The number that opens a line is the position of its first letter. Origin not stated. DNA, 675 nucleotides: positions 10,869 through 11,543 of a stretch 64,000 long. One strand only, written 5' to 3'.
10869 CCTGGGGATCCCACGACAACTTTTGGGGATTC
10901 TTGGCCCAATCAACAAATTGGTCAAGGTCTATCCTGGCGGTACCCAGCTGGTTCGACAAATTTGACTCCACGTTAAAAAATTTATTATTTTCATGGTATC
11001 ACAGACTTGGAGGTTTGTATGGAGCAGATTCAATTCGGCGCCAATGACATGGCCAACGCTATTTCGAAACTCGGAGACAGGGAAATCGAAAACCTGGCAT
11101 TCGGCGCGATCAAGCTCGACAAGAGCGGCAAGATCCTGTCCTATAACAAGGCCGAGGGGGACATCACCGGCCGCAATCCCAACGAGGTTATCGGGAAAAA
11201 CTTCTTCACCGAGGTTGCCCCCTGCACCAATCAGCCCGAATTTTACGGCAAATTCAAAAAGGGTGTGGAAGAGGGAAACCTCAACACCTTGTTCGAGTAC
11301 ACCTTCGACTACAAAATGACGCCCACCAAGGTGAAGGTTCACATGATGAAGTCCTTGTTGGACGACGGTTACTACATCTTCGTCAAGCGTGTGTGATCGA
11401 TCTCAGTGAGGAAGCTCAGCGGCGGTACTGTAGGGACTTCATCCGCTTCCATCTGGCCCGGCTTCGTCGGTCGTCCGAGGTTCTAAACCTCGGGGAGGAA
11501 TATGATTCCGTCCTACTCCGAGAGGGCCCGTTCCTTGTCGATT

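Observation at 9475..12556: Self-contained photoactive yellow protein module (tal, then pyp-pcl divergently) in a spirochaete-like genome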

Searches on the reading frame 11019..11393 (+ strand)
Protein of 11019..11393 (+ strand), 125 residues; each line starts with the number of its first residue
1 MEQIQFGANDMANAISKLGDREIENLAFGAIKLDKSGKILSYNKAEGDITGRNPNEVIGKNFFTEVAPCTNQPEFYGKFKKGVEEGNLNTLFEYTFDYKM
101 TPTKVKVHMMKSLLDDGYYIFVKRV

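Call 3: search_solved_structures(query=window:11019-11393:+, show_alignments=2)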
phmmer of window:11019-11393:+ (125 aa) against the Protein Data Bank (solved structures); distinct sequences matched with E-value up to 0.001: 33.
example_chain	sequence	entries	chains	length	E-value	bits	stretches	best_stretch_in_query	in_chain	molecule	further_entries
1otd_A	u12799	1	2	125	8.3e-57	194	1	1-125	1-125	Photoactive yellow protein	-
1kou_A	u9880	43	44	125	4.3e-56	191.7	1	1-125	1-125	PHOTOACTIVE YELLOW PROTEIN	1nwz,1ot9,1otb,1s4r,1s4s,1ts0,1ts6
6umy_A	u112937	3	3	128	4.7e-56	191.6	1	1-125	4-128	Photoactive yellow protein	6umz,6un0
2kx6_A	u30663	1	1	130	5e-56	191.5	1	1-125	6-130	Photoactive yellow protein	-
1ot6_A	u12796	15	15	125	1.1e-55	190.3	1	1-125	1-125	Photoactive yellow protein | photoactive yellow protein, PYP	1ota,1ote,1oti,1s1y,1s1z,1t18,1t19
1f9i_A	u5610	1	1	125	1.6e-55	189.9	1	1-125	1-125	PHOTOACTIVE YELLOW PROTEIN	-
2d02_A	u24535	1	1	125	1.6e-55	189.8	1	1-125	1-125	Photoactive yellow protein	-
1f98_A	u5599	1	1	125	2.2e-55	189.4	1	1-125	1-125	PHOTOACTIVE YELLOW PROTEIN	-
1gsv_A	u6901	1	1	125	3e-55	189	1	1-125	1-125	PHOTOACTIVE YELLOW PROTEIN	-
1gsw_A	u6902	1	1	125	3e-55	189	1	1-125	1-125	PHOTOACTIVE YELLOW PROTEIN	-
7spw_A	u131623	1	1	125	5e-55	188.3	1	1-125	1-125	Photoactive yellow protein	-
7spv_A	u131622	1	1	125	5e-55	188.3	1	1-125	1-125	Photoactive yellow protein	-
7spx_A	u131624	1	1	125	5e-55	188.3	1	1-125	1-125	Photoactive yellow protein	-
7sjj_A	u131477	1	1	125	5e-55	188.3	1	1-125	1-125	Photoactive yellow protein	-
2i9v_A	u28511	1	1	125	5.8e-55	188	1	1-125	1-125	Photoactive yellow protein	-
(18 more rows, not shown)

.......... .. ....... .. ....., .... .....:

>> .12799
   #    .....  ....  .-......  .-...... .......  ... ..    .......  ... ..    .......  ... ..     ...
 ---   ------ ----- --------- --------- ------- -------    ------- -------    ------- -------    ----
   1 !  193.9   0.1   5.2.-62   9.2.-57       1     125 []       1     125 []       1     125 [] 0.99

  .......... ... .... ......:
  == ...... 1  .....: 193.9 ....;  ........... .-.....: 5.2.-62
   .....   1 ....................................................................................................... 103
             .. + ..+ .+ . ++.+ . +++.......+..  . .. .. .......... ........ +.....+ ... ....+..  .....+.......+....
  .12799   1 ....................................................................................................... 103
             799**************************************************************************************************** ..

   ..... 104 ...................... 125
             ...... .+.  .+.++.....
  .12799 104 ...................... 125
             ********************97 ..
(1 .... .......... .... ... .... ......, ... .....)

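Call 4: search_protein_families(library=pfam, proteins=[window:11019-11393:+])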
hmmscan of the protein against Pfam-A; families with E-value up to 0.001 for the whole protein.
window:11019-11393:+ (125 aa): 3 families
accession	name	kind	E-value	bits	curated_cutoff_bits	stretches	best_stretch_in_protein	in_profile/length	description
PF00989.32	PAS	-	2.8e-15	56.8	22.6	1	20-121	4-108/113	PAS fold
PF13426.13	PAS_9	-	2.6e-05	24.9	27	1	32-120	6-93/103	PAS domain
PF08448.16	PAS_4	-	0.00079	20.1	23.1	1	24-75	2-52/110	PAS fold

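Call 5: search_protein_families(library=ncbifam, proteins=[window:11019-11393:+])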
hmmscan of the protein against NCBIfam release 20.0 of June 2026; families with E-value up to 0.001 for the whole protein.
window:11019-11393:+ (125 aa): 3 families
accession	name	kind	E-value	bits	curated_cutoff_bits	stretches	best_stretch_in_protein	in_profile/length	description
TIGR02373.1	photo_yellow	equivalog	1.4e-55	186.7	143.05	1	2-125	1-124/124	photoactive yellow protein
NF008468.0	PRK11360.1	equivalog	7.4e-06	24.6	646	1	3-107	251-355/616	two-component system sensor histidine kinase AtoS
TIGR00229.1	sensory_box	domain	4.5e-05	23.6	22.9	1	23-84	11-71/126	PAS domain S-box protein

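Call 9: find_homologous_proteins(query=window:11019-11393:+, max_evalue=1e-20)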
Query window:11019-11393:+ (125 aa): 1439 proteins with E <= 1e-20 among 1459 candidates; the best 120 are listed.
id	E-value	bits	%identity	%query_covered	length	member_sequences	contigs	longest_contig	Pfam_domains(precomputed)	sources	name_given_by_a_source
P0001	3.5e-71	255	90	100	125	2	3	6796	PF00989.32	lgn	-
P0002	1.5e-70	253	90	100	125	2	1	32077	PF13426.14,PF00989.32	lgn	-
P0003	2.3e-66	239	85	100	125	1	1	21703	PF13426.14,PF00989.32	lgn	-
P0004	7.5e-62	225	79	100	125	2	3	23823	PF00989.32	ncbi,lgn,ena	-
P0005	7.7e-62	225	80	100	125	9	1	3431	PF00989.32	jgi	-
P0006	9.6e-61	221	78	100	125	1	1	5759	PF00989.32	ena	-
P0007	1.2e-59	218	77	100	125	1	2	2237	PF00989.32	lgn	-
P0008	5.7e-59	216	76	100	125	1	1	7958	PF00989.32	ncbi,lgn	ncbi:MAG: photoactive yellow protein [Spirochaetales bacterium]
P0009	5.3e-58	212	74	100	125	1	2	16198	PF00989.32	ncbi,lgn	ncbi:MAG: photoactive yellow protein [Spirochaeta sp.]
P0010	7.0e-58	212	74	100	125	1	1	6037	PF00989.32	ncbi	ncbi:MAG: photoactive yellow protein [Spirochaeta sp.]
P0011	4.3e-57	210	73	100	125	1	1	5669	PF00989.32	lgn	-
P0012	5.7e-57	209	73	100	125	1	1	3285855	PF08448.17,PF00989.32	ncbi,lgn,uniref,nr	ncbi:photoactive yellow protein [Spirochaeta africana]|uniref:photoactive yellow protein n=1 Tax=Spi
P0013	1.2e-56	208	73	100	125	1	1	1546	PF00989.32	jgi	-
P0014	2.1e-56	207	74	100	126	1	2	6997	PF00989.32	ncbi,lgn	ncbi:MAG: photoactive yellow protein [Marinobacter sp.]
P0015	2.3e-56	207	71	100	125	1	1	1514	PF00989.32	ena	-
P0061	1.9e-53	198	68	100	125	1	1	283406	PF00989.32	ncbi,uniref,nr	ncbi:photoactive yellow protein [Idiomarina tyrosinivorans]|uniref:Photoactive yellow protein n=1 Ta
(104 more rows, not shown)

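Call 10: find_related_loci(query=window:11019-11393:+, collection=genome_contigs, flank=8000)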
Query window:11019-11393:+ (125 aa) in genome_contigs; peptide patterns used: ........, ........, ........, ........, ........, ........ (x = any residue, [..] = any of these).
187 stretches matched a pattern; 29 encode a relative of the query (tblastn E <= 1e-3); 29 distinct loci.
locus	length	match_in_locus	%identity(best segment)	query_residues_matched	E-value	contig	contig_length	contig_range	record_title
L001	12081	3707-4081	79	1-125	3e-67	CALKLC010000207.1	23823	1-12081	MAG: uncultured Spirochaetales bacterium isolate R1_Bin_Bin_54_1 genome assembly, contig: c_000001310214, whole genome s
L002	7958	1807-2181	76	1-125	5e-65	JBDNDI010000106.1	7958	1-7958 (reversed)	MAG: Spirochaetales bacterium isolate RM_bin7_OCT21 C106, whole genome shotgun sequence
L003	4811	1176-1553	74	1-125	8e-62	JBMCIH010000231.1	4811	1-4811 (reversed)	MAG: Marinobacter sp. isolate D1M01_34 NODE_28326_length_4811_cov_3.597351, whole genome shotgun sequence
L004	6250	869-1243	71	1-125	6e-61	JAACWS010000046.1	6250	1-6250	MAG: Spirochaetales bacterium isolate CG_2015-01t_49_51 CG_2015-01t_curated_scaffold_10887, whole genome shotgun sequenc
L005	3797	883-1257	68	1-125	4e-60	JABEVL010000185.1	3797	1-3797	MAG: Spirochaetales bacterium isolate MAG 31 k99_2139890, whole genome shotgun sequence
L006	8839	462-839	70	1-125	2e-59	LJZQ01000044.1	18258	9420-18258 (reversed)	MAG: Marinobacter excellens HL-55 ITZ_scaf_718, whole genome shotgun sequence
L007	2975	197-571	67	1-125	1e-58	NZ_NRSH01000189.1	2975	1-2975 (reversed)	Halorhodospira neutriphila strain DSM 15116 scaffold0189, whole genome shotgun sequence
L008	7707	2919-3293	66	1-125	2e-58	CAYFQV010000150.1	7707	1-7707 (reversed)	MAG TPA_asm: uncultured Spirochaetaceae bacterium isolate ERP107533_co1_106 genome assembly, contig: NODE_11217_length_7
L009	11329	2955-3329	66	1-125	2e-57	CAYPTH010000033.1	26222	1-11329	MAG TPA_asm: uncultured Spirochaetaceae bacterium isolate binchicken_co8_361 genome assembly, contig: NODE_2641_length_2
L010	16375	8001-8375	62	1-125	2e-55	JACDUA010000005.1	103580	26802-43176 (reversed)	Ectothiorhodospiraceae bacterium WFHF3C12 scaffold_5, whole genome shotgun sequence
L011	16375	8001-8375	63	1-125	1e-54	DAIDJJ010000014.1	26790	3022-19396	MAG TPA_asm: Spirochaetales bacterium isolate clean382 NODE_14_length_26790_cov_3.816943, whole genome shotgun sequence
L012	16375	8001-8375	62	1-125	3e-54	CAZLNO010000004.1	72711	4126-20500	MAG TPA_asm: uncultured Rhodovibrionaceae bacterium isolate SRP141376_co2_316 genome assembly, contig: NODE_926_length_7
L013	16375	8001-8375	62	1-125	1e-53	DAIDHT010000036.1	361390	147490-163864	MAG TPA_asm: Spirochaetales bacterium isolate clean1873 k141_177980, whole genome shotgun sequence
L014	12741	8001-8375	62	1-125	1e-53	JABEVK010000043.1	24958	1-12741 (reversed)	MAG: Spirochaetales bacterium isolate MAG 30 k99_172556, whole genome shotgun sequence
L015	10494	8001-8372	59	2-125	3e-52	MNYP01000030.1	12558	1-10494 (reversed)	MAG: Helicobacteraceae bacterium CG2_30_36_10 cg2_3.0_scaffold_4755_c, whole genome shotgun sequence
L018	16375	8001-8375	58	1-125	6e-51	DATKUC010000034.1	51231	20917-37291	MAG TPA_asm: Spirochaetia bacterium isolate SMAG_U14097 k141_1603302, whole genome shotgun sequence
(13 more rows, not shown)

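Call 30: find_encoding_contigs(protein=P0002, flank=10000, max_places=3)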
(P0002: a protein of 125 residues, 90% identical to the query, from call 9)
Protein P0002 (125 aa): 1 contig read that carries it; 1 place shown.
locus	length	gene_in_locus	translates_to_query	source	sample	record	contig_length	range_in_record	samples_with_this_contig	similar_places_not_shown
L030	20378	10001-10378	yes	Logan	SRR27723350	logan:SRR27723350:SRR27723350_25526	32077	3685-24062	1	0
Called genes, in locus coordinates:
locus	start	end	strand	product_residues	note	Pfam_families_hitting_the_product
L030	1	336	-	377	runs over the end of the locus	PF00027:cNMP_binding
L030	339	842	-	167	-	PF01584:CheW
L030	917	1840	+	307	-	PF02492:cobW, PF07683:CobW_C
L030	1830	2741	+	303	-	PF03824:NicO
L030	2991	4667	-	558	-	PF02463:SMC_N (faint), PF00005:ABC_tran, PF13304:AAA_21 (faint), PF12848:ABC_tran_Xtn, PF00005:ABC_tran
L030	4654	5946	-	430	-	-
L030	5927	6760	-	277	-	PF00528:BPD_transp_1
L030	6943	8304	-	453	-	-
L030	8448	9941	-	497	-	PF00221:Lyase_aromatic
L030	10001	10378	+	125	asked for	PF00989:PAS, PF13426:PAS_9 (weak)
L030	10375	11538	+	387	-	PF00501:AMP-binding (faint)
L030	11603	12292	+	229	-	-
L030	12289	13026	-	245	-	-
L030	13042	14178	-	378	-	PF22020:RlmL_1st, PF01170:UPF0020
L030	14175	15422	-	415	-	PF10282:Lactonase (faint)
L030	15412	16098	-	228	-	-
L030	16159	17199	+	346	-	PF14681:UPRTase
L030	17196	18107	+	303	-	PF00515:TPR_1 (weak), PF07719:TPR_2 (weak), PF12895:ANAPC3 (weak), PF23914:TPR_CcmH_CycH, PF13371:TPR_9 (weak), PF13432:TPR_16 (weak), PF14559:TPR_19, PF13432:TPR_16 (weak), +9 more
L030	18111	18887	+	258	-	PF00809:Pterin_bind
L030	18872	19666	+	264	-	PF02457:DAC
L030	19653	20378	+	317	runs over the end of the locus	PF07949:YbbR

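Call 31: find_encoding_contigs(protein=P0003, flank=10000, max_places=3)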
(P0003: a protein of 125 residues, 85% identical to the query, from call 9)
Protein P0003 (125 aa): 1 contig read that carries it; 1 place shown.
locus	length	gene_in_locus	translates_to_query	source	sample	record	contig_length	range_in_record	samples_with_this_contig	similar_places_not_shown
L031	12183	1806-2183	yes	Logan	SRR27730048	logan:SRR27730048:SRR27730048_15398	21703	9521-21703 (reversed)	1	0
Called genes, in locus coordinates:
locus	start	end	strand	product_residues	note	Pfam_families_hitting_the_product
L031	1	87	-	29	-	?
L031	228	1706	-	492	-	PF00221:Lyase_aromatic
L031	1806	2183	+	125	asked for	PF00989:PAS, PF13426:PAS_9 (faint)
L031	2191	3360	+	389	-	PF00501:AMP-binding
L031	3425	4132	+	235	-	-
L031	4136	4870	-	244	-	-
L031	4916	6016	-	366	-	PF22020:RlmL_1st, PF01170:UPF0020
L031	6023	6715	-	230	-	-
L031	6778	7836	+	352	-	PF14681:UPRTase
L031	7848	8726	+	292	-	PF12895:ANAPC3 (weak), PF13429:TPR_15, PF00515:TPR_1 (weak), PF07719:TPR_2 (weak), PF13428:TPR_14 (weak), PF23914:TPR_CcmH_CycH, PF13414:TPR_11, PF14559:TPR_19, +9 more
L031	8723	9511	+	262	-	PF00809:Pterin_bind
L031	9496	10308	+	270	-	PF19293:CdaA_N (weak), PF02457:DAC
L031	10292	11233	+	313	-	PF07949:YbbR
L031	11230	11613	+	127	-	PF01648:ACPS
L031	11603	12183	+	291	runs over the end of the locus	PF09986:DUF2225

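Call 46: search_protein_families(library=ncbifam, proteins=[L030:10375-11535:+, L001:4081-5244:+, L007:731-1786:+, L003:1677-2720:+, L010:8554-9591:+], max_evalue=1e-20)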
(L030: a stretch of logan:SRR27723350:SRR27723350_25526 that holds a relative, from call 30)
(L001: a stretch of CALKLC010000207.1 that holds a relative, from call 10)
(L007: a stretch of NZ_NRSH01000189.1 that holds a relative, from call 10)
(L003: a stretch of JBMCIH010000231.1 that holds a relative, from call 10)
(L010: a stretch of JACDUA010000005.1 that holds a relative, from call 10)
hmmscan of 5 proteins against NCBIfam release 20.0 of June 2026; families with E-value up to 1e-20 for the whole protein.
L030:10375-11535:+ (387 aa): 1 family
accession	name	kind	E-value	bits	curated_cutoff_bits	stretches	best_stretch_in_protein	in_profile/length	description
TIGR02372.1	4_coum_CoA_lig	equivalog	1.2e-60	205.2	334.7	1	39-384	39-385/386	4-coumarate--CoA ligase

L001:4081-5244:+ (388 aa): 1 family
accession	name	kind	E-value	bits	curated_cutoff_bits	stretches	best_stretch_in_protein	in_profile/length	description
TIGR02372.1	4_coum_CoA_lig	equivalog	3e-64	217.1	334.7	1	39-385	39-385/386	4-coumarate--CoA ligase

L007:731-1786:+ (352 aa): 1 family
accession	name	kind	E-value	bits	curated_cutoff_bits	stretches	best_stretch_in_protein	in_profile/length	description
TIGR02372.1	4_coum_CoA_lig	equivalog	1.3e-127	425.6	334.7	1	1-350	42-386/386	4-coumarate--CoA ligase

L003:1677-2720:+ (348 aa): 1 family
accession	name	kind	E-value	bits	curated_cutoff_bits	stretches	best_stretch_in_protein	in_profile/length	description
TIGR02372.1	4_coum_CoA_lig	equivalog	5.7e-87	291.9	334.7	1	5-345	46-385/386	4-coumarate--CoA ligase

L010:8554-9591:+ (346 aa): 1 family
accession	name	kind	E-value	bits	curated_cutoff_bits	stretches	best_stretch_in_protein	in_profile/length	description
TIGR02372.1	4_coum_CoA_lig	equivalog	8.6e-84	281.4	334.7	1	1-344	49-386/386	4-coumarate--CoA ligase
